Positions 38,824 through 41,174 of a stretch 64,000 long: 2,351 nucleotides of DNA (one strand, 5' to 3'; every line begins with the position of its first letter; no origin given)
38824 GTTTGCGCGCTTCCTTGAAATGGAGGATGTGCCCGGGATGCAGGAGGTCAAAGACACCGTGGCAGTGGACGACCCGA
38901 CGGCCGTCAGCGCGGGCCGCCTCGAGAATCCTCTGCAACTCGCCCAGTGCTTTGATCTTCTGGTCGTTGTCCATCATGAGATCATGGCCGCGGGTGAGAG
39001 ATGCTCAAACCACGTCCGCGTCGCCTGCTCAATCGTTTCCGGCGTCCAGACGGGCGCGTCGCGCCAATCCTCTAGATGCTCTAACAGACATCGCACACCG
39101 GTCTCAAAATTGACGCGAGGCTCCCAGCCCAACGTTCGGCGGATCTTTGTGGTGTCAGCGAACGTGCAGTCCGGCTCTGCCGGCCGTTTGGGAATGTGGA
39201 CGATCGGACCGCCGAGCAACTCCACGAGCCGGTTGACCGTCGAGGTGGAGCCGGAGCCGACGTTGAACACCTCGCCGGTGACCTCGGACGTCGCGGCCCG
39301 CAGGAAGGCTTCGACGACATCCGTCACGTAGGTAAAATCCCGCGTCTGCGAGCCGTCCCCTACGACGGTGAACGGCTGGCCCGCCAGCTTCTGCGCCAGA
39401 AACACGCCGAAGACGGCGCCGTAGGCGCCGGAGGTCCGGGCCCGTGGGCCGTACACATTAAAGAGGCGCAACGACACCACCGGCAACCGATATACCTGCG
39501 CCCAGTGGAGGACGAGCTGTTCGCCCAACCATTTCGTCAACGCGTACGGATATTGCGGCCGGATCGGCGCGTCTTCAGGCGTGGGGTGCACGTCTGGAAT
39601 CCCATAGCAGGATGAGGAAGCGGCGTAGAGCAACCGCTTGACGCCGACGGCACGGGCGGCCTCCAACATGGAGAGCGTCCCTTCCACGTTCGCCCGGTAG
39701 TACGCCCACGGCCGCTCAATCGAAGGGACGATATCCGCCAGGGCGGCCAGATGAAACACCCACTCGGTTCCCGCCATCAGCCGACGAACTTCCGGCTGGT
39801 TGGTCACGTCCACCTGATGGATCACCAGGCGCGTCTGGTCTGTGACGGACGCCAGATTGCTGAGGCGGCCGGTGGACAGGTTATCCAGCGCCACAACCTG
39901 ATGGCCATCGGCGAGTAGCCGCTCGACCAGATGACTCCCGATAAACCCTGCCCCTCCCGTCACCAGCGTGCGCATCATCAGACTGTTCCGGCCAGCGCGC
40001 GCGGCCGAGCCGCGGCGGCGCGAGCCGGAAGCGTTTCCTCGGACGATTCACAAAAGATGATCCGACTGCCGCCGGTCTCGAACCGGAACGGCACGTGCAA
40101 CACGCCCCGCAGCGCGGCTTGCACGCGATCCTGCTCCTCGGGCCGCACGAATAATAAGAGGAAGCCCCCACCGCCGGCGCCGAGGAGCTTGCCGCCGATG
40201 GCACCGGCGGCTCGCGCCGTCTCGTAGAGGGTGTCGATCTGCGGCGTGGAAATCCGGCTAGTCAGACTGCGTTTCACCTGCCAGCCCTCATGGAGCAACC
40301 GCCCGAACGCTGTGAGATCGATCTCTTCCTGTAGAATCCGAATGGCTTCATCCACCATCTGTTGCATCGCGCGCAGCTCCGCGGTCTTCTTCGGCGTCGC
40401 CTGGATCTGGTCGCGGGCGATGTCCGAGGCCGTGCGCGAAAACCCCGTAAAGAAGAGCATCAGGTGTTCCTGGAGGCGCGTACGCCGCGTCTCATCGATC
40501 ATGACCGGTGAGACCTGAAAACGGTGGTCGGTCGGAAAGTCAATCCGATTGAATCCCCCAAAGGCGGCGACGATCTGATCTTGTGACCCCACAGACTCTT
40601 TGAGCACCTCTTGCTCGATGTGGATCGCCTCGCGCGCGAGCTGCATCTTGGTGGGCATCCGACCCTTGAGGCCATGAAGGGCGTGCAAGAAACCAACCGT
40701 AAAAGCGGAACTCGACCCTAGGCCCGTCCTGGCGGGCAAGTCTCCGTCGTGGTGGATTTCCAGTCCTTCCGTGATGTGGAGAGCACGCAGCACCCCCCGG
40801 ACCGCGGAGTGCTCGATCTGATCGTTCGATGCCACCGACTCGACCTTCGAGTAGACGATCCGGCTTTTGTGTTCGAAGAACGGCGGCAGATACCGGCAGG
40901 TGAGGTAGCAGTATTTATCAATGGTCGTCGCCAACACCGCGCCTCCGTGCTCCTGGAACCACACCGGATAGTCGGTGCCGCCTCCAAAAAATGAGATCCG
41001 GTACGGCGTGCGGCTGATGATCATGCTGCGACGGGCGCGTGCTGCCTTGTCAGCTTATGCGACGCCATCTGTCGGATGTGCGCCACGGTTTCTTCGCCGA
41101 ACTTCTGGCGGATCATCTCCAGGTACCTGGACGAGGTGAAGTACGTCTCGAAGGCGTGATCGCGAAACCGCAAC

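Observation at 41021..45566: ThDP-dependent E1 alpha/beta pair together with two cobalamin radical SAM enzymes: branched-chain or C-alkylated sugar chemistry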

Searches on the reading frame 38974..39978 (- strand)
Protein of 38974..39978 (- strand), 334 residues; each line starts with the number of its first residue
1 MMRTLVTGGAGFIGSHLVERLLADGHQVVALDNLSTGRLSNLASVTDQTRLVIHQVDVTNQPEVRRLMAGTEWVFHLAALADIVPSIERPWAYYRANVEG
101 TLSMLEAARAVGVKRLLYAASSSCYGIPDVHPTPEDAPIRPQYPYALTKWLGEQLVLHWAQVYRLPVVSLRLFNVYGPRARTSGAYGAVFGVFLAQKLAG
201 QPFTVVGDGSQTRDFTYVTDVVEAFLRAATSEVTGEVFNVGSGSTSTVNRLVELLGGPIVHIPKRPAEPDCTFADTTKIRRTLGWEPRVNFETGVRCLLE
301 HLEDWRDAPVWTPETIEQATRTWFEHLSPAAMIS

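Call 3: search_protein_families(library=pfam, proteins=[window:38974-39978:-])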
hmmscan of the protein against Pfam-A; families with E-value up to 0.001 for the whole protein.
window:38974-39978:- (334 aa): 9 families
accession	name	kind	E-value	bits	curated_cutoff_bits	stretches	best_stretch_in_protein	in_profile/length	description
PF01370.27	Epimerase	-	2.4e-65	220.8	20.9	1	5-241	2-240/240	NAD dependent epimerase/dehydratase family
PF16363.11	GDP_Man_Dehyd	-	4.3e-64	217.5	27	1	5-296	1-330/332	GDP-mannose 4,6 dehydratase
PF01073.25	3Beta_HSD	-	1.5e-26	93.6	22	1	5-229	1-229/280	3-beta hydroxysteroid dehydrogenase/isomerase family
PF04321.23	RmlD_sub_bind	-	3.1e-16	59.7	27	1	2-234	1-202/287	RmlD substrate binding domain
PF02719.21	Polysacc_synt_2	-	4.2e-16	59.4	20.2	1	5-254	2-242/293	Polysaccharide biosynthesis protein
PF07993.18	NAD_binding_4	-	4.1e-15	56.1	20.1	1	6-185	1-215/258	Male sterility protein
PF13460.12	NAD_binding_10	-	7.6e-12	45.9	27.2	1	8-134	1-112/184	NAD(P)H-binding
PF05368.20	NmrA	-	2.7e-06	27.6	27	1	5-121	6-107/298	NmrA-like family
PF00106.31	adh_short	-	1.2e-05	25.3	26.6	1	5-70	4-70/195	short chain dehydrogenase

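Call 41: search_protein_families(library=ncbifam, proteins=[window:38974-39978:-], max_evalue=1e-10)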
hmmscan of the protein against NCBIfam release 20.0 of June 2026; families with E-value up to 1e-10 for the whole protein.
window:38974-39978:- (334 aa): 24 families
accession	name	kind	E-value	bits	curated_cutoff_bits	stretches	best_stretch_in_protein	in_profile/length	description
TIGR04180.1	EDH_00030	hypoth_equivalog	8e-54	182.7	475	1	5-288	2-295/297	NAD-dependent 4,6-dehydratase LegB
TIGR01179.1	galE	equivalog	1.8e-52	178.2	262.3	1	4-291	2-314/332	UDP-glucose 4-epimerase GalE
TIGR01181.1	dTDP_gluc_dehyt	equivalog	6.4e-48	163.5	365.1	1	4-300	2-309/321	dTDP-glucose 4,6-dehydratase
NF011728.1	PRK15181.1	equivalog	2.5e-46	158.3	760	1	3-257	17-280/348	Vi polysaccharide biosynthesis UDP-N-acetylglucosaminuronic acid C-4 epimerase TviC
NF007582.0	PRK10217.1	equivalog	3.9e-36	124.9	698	1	1-298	1-327/355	dTDP-glucose 4,6-dehydratase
TIGR02197.1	heptose_epim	equivalog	7.6e-35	120.6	274.6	1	5-300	2-311/316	ADP-glyceromanno-heptose 6-epimerase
NF007490.0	PRK10084.1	subfamily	4.1e-34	118.1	649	2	2-110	1-113/361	dTDP-glucose 4,6-dehydratase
NF007956.0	PRK10675.1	subfamily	7.4e-31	107.5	394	1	2-286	1-313/338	UDP-glucose 4-epimerase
NF042422.1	oxyalk_red_OleD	equivalog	7e-26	91.4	580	1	2-245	1-236/329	2-alkyl-3-oxoalkanoate reductase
TIGR03466.1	HpnA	hypoth_equivalog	5.4e-23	81.4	367.65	1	2-291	1-282/327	hopanoid-associated sugar epimerase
TIGR01472.1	gmd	equivalog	5.1e-22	78.5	415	1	4-254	3-263/342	GDP-mannose 4,6-dehydratase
NF042423.1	oxyalk_red_Shew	equivalog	3.4e-20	72.4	580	1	3-231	10-223/331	2-alkyl-3-oxoalkanoate reductase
NF008872.0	PRK11908.1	equivalog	1.9e-18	66.7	294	1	1-246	1-257/349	bifunctional UDP-4-keto-pentose/UDP-xylose synthase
NF043036.1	ErythonDh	equivalog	1e-17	64.3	325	1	2-170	1-181/321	D-erythronate dehydrogenase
NF008360.0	PRK11150.1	equivalog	2.2e-16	60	452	1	5-249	3-244/310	ADP-glyceromanno-heptose 6-epimerase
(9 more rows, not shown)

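Call 71: search_solved_structures(query=window:38974-39978:-, max_evalue=1e-20)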
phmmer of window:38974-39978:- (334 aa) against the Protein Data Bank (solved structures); distinct sequences matched with E-value up to 1e-20: 82 (the best 60 are shown).
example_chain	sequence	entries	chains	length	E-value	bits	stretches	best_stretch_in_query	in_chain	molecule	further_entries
7ys8_A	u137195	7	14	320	3.1e-58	200.9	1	2-302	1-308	UDP-glucose 4-epimerase | UDP-glucose 4-epimerase along with EC 5.1.3.2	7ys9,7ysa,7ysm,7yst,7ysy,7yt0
4zrm_A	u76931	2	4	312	4.6e-53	183.9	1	2-302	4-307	UDP-glucose 4-epimerase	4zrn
6wjb_A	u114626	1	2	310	1.6e-50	175.6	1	3-255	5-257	NAD-dependent epimerase/dehydratase family protein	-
6wj9_A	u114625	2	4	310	1.5e-49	172.4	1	3-255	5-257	NAD-dependent epimerase/dehydratase family protein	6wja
6bwl_A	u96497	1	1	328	1.3e-46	162.7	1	2-300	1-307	Pal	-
6dnt_A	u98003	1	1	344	1.9e-46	162.2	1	4-279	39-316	NAD-dependent epimerase/dehydratase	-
2p5u_A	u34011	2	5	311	1.1e-44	156.4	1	2-302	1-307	UDP-glucose 4-epimerase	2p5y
1sb8_A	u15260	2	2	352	9.5e-44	153.3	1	5-296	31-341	wbpP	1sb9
4m55_A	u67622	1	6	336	3e-43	151.7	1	3-300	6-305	UDP-glucuronic acid decarboxylase 1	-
4lk3_A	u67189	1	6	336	4.1e-43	151.2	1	3-300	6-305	UDP-glucuronic acid decarboxylase 1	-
4gll_A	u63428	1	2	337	4.1e-43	151.2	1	3-300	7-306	UDP-glucuronic acid decarboxylase 1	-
2b69_A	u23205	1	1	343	4.6e-43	151.1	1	3-300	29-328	UDP-glucuronate decarboxylase 1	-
10ke_A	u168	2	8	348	8.1e-42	147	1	3-295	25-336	Capsular polysaccharide biosynthesis protein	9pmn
6pmh_A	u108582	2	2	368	2.6e-41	145.3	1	4-296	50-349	UDP-glucose 4-epimerase related protein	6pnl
3ruc_A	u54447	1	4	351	9.6e-41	143.4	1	5-257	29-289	WbgU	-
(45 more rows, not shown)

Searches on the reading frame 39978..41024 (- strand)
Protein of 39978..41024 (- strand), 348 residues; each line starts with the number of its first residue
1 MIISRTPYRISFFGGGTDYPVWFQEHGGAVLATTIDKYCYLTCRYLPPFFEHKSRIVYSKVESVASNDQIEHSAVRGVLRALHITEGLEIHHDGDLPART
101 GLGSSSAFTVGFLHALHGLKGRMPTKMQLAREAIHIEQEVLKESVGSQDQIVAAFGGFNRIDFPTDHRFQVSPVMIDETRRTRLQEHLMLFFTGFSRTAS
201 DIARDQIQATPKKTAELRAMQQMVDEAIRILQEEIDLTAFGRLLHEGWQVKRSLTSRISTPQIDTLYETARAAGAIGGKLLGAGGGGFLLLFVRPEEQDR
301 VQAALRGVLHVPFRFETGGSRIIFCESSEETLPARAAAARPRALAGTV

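Call 3: search_protein_families(library=pfam, proteins=[window:39978-41024:-])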
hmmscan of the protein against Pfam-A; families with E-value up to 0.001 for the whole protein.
window:39978-41024:- (348 aa): 2 families
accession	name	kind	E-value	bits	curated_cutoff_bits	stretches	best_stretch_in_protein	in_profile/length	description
PF00288.32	GHMP_kinases_N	-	9.9e-14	51.8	22.3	1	75-157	7-87/87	GHMP kinases N terminal domain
PF08544.19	GHMP_kinases_C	-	9e-13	48.9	21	1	234-306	7-80/85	GHMP kinases C terminal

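Call 5: search_protein_families(library=ncbifam, proteins=[window:39978-41024:-], max_evalue=0.01)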
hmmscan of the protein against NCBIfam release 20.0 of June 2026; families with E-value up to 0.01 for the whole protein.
window:39978-41024:- (348 aa): 13 families
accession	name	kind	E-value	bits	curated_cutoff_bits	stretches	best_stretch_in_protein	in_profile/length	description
NF049969.1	GlMnHpPKinHddA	equivalog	1.7e-41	142.8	600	1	2-301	3-312/338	D-glycero-D-manno-heptose 7-phosphate kinase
NF009948.0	PRK13412.1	equivalog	4.7e-25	87.5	721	1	84-296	723-939/974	bifunctional fucokinase/fucose-1-phosphate guanylyltransferase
TIGR00549.1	mevalon_kin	equivalog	6.8e-21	75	163.05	1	26-290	15-274/276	mevalonate kinase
NF003036.0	PRK03926.1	equivalog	2.6e-18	66.1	403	1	72-307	61-281/302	mevalonate kinase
NF003006.0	PRK03817.1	equivalog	1.5e-14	53.7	443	2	201-307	219-327/352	galactokinase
TIGR00131.1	gal_kin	equivalog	8.8e-13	47.9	226.65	2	224-305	282-362/388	galactokinase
NF001816.0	PRK00555.1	equivalog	1.5e-11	43.9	509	1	219-306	252-337/363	galactokinase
NF003472.0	PRK05101.1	equivalog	2.7e-09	36.4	499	1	70-158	91-183/382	galactokinase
NF003705.0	PRK05322.1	equivalog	2.7e-09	36.2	385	2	221-301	278-357/388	galactokinase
NF002288.1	PRK01212.1-4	equivalog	6.4e-06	25.4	194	1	73-177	62-163/303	homoserine kinase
TIGR01920.1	Shik_kin_archae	equivalog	1.1e-05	25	126.85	1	67-154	49-136/266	shikimate kinase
TIGR00191.1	thrB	equivalog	3.3e-05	22.9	168.25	1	66-159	58-145/304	homoserine kinase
NF040957.1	Arch_PMK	equivalog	0.00097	18.7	500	1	98-292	90-286/316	phosphomevalonate kinase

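Call 34: search_solved_structures(query=window:39978-41024:-, max_evalue=0.001)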
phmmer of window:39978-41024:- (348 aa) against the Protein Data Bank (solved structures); distinct sequences matched with E-value up to 0.001: 22.
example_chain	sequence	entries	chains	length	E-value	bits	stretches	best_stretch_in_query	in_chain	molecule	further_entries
3k85_A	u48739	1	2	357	1.4e-38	136.3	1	2-320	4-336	D-glycero-D-manno-heptose 1-phosphate kinase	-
4usm_A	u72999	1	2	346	1.8e-37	132.6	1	2-298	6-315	PUTATIVE SUGAR KINASE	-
4usk_A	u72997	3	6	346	8.8e-37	130.3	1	2-298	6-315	PUTATIVE SUGAR KINASE | SUGAR KINASE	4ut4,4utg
4n3o_A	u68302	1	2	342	3.5e-33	118.5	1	3-306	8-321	Putative D-glycero-D-manno-heptose 7-phosphate kinase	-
9iip_A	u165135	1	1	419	1.4e-14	57.3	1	86-299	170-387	L-fucokinase/L-fucose-1-P guanylyltransferase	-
5yys_A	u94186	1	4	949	1.8e-13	53.7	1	86-298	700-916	L-fucokinase, L-fucose-1-P guanylyltransferase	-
9iit_A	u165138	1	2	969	1.9e-13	53.7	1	86-298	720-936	L-fucokinase/L-fucose-1-P guanylyltransferase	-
6mde_A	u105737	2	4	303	4.2e-12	49.2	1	84-307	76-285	Mevalonate kinase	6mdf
4hac_A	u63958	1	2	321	5.1e-12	49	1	84-307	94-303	Mevalonate kinase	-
1kkh_A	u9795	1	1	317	9.5e-12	48.1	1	76-300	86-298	Mevalonate Kinase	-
1vis_A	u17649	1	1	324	9.5e-12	48.1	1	76-300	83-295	Mevalonate kinase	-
1s4e_A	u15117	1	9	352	4.7e-10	42.5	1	4-301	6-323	Galactokinase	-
2x7i_A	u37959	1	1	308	5e-09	39.1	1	74-294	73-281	MEVALONATE KINASE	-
2cz9_A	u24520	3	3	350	3.5e-08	36.3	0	4-174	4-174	Probable galactokinase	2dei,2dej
8teb_A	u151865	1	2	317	1.5e-07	34.2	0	258-304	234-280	Mevalonate kinase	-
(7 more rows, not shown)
